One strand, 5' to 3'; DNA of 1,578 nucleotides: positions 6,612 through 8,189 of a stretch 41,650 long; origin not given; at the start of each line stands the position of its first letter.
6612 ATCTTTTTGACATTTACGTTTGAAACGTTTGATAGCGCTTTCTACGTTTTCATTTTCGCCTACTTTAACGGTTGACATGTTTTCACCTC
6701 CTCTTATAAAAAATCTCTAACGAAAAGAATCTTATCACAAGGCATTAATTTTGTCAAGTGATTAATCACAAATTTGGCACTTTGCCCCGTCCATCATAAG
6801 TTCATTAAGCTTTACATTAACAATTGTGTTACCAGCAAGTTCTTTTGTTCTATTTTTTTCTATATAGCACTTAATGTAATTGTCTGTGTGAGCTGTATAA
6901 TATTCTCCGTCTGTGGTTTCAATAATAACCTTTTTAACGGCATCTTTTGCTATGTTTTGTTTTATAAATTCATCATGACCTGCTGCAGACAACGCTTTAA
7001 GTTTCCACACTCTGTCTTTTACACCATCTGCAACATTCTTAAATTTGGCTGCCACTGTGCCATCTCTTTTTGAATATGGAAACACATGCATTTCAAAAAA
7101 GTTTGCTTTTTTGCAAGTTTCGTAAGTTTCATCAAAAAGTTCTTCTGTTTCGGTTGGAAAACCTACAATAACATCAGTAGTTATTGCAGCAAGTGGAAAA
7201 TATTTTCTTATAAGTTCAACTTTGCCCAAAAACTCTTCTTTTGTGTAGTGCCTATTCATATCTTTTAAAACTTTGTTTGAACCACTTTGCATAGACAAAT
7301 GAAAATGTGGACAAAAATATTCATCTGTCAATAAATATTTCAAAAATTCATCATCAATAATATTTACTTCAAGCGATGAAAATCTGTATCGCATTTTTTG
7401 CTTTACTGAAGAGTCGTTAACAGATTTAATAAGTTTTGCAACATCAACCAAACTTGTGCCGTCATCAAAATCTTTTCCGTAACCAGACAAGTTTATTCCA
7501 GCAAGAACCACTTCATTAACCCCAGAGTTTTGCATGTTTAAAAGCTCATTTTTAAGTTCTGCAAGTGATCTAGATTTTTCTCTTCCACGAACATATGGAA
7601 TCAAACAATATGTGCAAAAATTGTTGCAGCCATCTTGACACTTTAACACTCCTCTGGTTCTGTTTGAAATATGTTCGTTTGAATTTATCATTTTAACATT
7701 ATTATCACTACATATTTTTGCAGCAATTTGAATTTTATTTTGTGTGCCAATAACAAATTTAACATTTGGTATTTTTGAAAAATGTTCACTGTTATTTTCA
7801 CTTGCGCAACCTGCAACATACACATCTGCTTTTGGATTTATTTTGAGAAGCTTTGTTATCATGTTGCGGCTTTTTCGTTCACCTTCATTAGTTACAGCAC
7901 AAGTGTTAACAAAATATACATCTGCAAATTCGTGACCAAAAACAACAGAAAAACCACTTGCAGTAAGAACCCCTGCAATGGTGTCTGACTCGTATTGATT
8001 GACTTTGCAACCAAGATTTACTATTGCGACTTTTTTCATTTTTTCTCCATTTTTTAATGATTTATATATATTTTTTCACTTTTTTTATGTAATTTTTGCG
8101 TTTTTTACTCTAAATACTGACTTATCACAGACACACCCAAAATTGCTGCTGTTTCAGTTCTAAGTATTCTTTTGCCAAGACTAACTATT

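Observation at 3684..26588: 17-nt motif whose TAA is the stop codon of four unrelated genes (minus strand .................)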

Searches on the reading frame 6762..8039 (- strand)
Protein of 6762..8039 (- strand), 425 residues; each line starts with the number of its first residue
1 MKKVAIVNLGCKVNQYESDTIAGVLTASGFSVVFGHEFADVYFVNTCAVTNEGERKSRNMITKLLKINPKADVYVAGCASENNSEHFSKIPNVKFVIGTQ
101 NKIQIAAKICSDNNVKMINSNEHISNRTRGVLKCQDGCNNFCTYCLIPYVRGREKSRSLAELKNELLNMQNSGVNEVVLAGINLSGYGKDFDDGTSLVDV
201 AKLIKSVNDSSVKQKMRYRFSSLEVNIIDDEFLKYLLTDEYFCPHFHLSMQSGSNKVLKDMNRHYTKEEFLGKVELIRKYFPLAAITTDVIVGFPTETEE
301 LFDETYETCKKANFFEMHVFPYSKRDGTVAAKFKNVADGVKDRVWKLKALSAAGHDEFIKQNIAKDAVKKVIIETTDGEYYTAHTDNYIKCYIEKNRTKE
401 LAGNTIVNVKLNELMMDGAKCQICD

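Call 9: find_related_loci(query=window:6762-8039:-, collection=metagenome_contigs, flank=10000)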
Query window:6762-8039:- (425 aa) in metagenome_contigs; peptide patterns used: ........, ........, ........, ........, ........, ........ (x = any residue, [..] = any of these).
600 stretches matched a pattern (row limit reached: there are more); 579 encode a relative of the query (tblastn E <= 1e-3); the best 80 are kept; 80 distinct loci.
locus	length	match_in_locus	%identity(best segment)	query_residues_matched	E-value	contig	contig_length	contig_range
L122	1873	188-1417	46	3-420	3e-115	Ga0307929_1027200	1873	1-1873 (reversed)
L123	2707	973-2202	44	3-418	2e-109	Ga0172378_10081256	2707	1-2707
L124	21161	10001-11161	43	3-394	9e-98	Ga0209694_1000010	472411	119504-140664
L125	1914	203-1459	40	2-414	2e-103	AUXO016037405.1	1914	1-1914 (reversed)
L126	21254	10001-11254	41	3-423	2e-97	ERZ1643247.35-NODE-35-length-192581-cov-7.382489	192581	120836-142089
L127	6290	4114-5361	41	2-413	3e-95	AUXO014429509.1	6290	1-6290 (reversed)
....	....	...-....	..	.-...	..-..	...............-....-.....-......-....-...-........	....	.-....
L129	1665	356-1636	41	2-417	4e-99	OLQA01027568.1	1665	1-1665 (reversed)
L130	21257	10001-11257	38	2-410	5e-92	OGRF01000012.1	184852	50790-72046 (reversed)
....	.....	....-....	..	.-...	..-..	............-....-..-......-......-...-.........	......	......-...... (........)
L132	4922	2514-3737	40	2-393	3e-91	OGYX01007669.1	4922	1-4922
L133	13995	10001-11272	39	2-417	3e-91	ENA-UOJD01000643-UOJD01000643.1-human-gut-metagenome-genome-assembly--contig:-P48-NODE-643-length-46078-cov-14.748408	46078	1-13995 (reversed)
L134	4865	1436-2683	40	3-423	4e-91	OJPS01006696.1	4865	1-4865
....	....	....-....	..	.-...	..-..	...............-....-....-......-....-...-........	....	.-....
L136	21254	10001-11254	40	6-417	6e-91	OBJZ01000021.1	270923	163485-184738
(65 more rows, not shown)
